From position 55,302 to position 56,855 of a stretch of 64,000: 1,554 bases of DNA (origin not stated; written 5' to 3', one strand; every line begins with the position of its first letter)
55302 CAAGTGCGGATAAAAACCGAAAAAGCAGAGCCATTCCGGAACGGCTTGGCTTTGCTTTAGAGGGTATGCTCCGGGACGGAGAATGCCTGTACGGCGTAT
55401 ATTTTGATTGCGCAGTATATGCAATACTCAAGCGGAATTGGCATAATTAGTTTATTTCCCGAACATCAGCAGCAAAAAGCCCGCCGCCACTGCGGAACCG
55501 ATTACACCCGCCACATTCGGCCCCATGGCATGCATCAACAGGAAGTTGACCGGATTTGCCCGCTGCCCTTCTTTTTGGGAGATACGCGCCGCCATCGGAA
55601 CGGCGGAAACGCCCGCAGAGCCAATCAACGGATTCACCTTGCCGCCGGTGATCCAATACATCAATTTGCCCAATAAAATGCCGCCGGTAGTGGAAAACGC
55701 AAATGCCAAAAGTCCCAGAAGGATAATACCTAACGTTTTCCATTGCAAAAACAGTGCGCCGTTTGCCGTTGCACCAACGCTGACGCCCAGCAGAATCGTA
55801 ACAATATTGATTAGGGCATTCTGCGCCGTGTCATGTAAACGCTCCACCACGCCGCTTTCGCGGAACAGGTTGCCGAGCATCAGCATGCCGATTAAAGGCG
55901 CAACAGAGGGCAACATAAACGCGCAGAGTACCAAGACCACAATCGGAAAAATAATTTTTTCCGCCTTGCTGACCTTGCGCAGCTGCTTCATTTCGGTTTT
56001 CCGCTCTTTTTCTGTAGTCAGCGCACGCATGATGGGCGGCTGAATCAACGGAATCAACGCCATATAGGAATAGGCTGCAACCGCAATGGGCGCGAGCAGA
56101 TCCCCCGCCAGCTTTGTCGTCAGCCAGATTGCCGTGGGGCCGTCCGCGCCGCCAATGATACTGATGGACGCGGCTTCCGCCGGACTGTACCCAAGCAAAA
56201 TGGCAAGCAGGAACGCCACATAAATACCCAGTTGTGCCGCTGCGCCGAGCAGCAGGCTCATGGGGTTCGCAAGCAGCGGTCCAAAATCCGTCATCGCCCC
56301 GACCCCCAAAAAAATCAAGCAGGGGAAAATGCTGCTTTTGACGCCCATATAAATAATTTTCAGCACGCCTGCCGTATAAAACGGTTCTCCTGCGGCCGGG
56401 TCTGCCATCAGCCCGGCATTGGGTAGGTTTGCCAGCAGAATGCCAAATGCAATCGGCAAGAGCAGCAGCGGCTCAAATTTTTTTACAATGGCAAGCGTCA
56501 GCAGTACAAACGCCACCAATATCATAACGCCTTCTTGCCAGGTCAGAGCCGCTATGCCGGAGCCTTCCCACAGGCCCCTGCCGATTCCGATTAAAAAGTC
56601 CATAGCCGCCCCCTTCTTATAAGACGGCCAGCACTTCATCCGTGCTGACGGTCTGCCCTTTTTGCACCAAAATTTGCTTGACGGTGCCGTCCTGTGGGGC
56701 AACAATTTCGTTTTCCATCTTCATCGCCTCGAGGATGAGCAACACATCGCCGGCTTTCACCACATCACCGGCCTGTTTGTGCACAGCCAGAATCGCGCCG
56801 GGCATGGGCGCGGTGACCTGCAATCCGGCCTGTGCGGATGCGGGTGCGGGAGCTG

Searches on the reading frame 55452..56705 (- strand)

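Call 70: search_protein_families(library=pfam, proteins=[window:55452-56705:-], max_evalue=0.00001)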
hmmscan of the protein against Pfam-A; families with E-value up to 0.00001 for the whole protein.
window:55452-56705:- (417 aa): 1 family
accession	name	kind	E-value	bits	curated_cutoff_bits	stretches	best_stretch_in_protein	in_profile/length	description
PF03977.18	OAD_beta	-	3.2e-157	523.5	31.6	1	58-414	2-348/349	Na+-transporting oxaloacetate decarboxylase beta subunit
